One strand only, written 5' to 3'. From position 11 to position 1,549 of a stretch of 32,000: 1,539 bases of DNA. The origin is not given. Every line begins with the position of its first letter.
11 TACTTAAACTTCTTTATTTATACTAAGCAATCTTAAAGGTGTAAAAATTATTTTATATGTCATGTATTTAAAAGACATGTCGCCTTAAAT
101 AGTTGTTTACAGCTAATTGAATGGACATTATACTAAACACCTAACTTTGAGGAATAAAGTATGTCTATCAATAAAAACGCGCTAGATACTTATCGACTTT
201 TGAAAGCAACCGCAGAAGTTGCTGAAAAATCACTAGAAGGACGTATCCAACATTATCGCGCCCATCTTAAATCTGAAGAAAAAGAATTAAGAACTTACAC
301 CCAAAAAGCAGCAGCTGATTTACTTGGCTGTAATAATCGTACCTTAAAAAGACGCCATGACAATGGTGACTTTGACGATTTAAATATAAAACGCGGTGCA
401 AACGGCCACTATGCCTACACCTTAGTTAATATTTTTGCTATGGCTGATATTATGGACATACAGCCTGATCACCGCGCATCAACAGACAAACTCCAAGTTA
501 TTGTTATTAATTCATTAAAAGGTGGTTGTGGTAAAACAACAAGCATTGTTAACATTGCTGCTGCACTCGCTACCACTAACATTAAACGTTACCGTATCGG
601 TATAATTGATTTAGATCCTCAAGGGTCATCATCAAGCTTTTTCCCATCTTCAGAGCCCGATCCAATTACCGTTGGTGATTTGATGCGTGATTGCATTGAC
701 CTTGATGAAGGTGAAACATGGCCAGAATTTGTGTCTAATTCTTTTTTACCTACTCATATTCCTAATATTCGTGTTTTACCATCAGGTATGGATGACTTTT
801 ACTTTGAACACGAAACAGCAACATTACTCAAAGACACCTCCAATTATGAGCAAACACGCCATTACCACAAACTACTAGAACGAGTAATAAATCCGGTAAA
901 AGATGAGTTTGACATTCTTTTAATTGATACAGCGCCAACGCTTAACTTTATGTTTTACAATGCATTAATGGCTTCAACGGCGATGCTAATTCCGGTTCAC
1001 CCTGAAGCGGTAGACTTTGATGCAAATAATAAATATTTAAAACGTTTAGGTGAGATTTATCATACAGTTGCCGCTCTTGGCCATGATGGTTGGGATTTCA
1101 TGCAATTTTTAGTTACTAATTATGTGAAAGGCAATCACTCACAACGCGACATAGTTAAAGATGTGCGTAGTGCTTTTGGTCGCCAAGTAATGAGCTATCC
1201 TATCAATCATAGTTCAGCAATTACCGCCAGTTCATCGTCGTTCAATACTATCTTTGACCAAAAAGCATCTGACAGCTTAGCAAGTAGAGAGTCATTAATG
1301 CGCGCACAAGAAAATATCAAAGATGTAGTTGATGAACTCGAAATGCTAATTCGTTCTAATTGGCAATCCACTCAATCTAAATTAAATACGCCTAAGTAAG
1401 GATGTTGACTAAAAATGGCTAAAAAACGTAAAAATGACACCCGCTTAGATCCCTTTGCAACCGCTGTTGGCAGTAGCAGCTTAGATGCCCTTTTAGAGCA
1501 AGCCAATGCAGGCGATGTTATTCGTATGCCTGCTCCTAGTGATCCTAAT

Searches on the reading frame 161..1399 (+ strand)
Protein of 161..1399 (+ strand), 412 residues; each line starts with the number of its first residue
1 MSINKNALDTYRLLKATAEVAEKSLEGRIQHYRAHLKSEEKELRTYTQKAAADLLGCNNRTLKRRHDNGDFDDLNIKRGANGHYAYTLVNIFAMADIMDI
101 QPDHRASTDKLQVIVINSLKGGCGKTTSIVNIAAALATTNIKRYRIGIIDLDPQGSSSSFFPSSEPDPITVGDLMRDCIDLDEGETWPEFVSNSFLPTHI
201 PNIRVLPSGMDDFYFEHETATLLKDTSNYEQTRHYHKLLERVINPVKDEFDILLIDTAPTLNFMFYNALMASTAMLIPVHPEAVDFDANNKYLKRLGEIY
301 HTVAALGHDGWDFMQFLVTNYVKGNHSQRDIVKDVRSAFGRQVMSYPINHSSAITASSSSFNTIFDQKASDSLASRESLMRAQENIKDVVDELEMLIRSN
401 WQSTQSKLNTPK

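Call 25: search_protein_families(library=pfam, proteins=[window:161-1399:+], max_evalue=0.001)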
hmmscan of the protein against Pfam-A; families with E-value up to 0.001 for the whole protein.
window:161-1399:+ (412 aa): 6 families
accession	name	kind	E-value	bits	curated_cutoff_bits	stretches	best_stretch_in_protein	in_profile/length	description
PF13614.12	AAA_31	-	1.5e-25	90.6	27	1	112-301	2-169/177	AAA domain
PF01656.29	CbiA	-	2.1e-11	44.3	25.4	1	114-359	1-120/125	CobQ/CobB/MinD/ParA nucleotide binding domain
PF10609.15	ParA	-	6.6e-07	29.4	27.1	1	112-158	4-47/246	NUBPL iron-transfer P-loop NTPase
PF09140.17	MipZ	-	8.4e-07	29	20.7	0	113-157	2-43/262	ATPase MipZ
PF07015.17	VirC1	-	0.00032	20.5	24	0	112-140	2-30/231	VirC1 protein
PF02374.21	ArsA_ATPase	-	0.00036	20.3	24.3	0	116-260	5-135/305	Anion-transporting ATPase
